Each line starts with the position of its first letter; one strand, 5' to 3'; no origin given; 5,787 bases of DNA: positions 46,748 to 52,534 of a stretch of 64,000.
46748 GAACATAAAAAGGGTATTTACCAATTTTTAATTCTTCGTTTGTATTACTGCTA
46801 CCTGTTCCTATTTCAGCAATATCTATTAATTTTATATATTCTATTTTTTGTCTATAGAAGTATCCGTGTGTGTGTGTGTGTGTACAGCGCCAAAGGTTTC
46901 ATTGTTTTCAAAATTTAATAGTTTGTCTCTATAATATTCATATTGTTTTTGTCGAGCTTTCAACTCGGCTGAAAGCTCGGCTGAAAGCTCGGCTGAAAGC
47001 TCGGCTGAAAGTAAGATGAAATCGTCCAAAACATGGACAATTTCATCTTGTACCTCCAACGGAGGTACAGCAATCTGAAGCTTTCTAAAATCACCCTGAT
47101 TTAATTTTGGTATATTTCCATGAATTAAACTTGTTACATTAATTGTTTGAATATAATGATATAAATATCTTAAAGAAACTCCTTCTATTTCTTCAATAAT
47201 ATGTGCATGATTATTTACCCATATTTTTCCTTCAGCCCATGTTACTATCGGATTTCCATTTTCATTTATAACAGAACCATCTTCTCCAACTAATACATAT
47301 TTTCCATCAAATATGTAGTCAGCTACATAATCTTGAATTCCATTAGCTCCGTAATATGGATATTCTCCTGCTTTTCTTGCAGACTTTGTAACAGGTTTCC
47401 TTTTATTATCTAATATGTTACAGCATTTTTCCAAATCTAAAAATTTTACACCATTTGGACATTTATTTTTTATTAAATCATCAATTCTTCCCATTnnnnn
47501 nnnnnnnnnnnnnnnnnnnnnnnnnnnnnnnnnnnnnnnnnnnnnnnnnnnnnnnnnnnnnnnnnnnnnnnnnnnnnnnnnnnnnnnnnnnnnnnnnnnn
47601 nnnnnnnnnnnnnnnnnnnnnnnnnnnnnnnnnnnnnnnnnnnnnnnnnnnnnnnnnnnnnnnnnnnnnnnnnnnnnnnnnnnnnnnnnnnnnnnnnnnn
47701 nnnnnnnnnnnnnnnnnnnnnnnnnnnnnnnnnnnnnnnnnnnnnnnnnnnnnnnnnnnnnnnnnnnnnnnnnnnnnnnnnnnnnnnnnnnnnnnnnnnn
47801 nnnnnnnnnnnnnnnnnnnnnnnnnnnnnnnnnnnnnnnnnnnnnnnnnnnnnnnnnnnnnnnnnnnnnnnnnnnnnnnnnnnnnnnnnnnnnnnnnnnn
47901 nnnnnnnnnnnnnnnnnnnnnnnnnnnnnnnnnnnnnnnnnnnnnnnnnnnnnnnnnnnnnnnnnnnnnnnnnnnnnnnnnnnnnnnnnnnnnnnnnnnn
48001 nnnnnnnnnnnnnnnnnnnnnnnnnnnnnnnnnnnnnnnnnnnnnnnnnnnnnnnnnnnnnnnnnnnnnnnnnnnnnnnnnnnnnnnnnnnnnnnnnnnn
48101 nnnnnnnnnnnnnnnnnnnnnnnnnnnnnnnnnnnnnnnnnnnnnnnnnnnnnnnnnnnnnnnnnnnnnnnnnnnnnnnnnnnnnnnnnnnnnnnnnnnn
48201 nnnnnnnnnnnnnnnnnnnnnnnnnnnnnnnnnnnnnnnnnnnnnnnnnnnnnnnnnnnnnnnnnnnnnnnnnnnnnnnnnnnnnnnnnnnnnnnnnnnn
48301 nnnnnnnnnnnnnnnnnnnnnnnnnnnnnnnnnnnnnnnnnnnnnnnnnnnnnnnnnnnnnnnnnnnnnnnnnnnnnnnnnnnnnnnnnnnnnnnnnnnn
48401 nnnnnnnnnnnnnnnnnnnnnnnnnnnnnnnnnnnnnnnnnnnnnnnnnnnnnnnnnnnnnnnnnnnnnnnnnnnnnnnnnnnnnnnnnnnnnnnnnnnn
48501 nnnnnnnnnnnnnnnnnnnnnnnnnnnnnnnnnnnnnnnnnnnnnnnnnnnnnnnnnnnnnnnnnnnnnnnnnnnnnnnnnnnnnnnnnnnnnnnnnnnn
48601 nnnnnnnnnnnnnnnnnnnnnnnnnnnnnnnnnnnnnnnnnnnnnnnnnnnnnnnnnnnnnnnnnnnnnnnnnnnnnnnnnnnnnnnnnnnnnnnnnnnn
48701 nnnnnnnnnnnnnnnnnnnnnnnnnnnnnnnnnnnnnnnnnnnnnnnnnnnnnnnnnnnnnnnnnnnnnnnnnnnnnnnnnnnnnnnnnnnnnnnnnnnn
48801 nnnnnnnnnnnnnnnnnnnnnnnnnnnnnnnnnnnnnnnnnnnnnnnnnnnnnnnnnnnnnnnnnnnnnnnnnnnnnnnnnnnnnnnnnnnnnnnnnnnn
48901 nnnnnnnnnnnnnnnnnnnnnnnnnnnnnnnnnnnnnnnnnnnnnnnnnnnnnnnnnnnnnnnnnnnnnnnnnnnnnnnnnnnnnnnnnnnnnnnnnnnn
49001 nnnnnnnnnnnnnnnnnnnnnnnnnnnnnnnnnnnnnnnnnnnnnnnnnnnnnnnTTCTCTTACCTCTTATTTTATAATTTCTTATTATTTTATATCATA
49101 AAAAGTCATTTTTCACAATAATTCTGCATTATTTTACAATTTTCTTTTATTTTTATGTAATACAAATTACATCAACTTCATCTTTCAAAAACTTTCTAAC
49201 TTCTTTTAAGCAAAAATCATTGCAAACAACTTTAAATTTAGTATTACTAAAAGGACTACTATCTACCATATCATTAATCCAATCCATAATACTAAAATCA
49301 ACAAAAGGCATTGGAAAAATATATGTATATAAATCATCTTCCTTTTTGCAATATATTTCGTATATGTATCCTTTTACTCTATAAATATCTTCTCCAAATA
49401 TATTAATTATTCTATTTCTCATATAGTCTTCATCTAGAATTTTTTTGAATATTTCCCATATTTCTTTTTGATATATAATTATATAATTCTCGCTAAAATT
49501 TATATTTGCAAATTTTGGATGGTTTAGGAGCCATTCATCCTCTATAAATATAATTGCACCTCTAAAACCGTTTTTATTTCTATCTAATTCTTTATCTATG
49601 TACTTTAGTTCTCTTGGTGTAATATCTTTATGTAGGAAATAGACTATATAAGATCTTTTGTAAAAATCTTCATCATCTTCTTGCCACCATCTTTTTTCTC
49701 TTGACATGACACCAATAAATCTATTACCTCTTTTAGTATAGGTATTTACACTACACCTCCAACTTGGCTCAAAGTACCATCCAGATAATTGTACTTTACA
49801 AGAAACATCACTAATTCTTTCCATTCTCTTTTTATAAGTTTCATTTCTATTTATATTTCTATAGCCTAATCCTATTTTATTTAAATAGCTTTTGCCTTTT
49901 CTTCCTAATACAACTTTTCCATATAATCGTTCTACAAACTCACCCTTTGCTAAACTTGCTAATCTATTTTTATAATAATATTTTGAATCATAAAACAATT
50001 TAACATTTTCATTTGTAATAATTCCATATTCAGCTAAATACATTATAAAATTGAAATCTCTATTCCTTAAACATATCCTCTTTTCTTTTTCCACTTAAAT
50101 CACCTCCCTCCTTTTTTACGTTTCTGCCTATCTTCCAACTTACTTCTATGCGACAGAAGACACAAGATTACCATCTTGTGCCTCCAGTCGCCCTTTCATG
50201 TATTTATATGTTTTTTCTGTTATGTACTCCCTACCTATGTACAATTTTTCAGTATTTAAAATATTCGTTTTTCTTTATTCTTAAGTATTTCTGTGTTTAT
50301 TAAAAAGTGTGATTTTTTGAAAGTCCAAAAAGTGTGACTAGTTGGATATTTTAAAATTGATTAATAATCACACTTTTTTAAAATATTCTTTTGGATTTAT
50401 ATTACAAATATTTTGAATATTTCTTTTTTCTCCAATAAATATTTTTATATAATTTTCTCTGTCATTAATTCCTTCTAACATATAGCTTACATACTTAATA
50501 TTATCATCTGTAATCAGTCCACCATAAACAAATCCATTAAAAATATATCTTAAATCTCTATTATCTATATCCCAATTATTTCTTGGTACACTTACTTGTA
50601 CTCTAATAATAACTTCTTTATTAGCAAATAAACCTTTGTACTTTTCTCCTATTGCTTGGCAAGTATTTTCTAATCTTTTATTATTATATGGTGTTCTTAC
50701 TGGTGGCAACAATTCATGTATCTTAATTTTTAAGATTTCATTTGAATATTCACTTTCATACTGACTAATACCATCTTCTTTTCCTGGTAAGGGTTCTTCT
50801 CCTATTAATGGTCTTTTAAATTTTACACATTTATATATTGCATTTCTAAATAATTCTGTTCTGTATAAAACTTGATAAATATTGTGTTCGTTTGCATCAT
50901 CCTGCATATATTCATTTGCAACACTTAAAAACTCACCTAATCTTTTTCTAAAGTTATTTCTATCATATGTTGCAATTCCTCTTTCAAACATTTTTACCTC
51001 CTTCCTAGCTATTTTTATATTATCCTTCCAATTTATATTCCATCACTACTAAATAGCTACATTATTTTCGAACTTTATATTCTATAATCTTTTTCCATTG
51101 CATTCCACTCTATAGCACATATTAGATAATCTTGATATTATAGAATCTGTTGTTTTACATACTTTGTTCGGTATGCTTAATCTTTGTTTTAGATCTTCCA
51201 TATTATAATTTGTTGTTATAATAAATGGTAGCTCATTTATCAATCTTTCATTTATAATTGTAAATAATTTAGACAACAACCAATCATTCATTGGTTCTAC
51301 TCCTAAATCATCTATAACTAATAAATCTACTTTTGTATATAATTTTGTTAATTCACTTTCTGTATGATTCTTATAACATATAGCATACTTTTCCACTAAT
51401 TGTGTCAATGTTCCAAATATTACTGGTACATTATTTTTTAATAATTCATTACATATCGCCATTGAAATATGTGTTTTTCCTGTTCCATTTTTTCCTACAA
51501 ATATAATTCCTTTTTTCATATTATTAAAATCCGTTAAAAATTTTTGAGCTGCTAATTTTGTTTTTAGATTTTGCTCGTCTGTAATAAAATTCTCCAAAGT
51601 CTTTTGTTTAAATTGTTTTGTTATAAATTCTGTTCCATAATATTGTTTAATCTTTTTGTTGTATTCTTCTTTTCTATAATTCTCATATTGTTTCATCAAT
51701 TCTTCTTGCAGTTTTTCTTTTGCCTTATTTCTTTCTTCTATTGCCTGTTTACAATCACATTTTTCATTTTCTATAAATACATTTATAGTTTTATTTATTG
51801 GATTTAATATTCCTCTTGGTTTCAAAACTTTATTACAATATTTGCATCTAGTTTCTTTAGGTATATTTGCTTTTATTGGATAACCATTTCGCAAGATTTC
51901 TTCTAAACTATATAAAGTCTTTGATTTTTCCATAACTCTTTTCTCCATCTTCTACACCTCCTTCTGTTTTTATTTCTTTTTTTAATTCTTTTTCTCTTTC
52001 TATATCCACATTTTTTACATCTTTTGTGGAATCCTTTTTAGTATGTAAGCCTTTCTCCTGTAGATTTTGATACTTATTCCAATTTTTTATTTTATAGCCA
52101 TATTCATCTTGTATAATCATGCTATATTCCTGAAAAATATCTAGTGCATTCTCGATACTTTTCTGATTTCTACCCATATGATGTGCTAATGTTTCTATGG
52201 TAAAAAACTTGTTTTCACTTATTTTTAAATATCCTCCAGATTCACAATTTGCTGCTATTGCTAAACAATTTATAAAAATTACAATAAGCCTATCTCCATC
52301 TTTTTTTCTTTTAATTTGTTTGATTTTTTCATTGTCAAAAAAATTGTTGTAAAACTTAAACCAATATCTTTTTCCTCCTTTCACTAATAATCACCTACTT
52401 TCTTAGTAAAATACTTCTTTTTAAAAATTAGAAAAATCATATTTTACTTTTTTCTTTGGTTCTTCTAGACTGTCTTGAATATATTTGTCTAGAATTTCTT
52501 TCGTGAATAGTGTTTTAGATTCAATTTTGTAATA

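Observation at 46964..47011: Four tandem SAEL-encoding 12-bp repeats in the hsdS central conserved region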

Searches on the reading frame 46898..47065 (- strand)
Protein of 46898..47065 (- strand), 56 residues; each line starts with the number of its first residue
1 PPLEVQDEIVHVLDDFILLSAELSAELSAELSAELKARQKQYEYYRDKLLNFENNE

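Call 20: find_homologous_proteins(query=window:46898-47065:-, max_evalue=0.001)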
Query seq(56 aa) (56 aa): 70 proteins with E <= 0.001 among 3952 candidates.
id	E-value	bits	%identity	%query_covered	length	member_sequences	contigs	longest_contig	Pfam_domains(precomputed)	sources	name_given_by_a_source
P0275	1.4e-12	64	75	95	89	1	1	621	PF01420.26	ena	-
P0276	1.4e-12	64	74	95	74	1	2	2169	PF01420.26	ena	-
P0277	2.8e-10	57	70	95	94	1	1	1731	-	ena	-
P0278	4.1e-10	57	59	100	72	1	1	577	PF01420.26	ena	-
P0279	4.2e-10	57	67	93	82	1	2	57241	PF01420.26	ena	-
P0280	4.3e-10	57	62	95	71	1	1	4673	PF01420.26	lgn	-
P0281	1.2e-9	55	68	95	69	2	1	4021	PF01420.26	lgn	-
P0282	1.2e-9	55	69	96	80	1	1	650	-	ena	-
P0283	1.6e-9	55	61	96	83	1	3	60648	PF01420.26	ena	-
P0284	1.7e-9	55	65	96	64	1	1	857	PF01420.26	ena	-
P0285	2.1e-9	55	60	95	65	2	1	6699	PF01420.26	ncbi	ncbi:MAG: restriction endonuclease subunit S, partial [Akkermansia sp.]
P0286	1.1e-8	52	60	95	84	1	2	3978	PF01420.26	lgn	-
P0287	1.5e-8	52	62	95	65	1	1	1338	PF01420.26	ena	-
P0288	2.0e-8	51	66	95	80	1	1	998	PF01420.26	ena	-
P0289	2.1e-8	51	60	95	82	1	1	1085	PF01420.26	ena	-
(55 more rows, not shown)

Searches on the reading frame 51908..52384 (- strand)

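Call 63: search_protein_families(library=pfam, proteins=[window:51908-52384:-], max_evalue=0.001)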
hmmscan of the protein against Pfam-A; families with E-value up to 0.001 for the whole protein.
window:51908-52384:- (158 aa): 1 family
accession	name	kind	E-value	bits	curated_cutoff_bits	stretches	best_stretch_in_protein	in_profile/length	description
PF09681.16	Phage_rep_org_N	-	2.8e-21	76.2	23.3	1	8-120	1-114/121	N-terminal phage replisome organiser (Phage_rep_org_N)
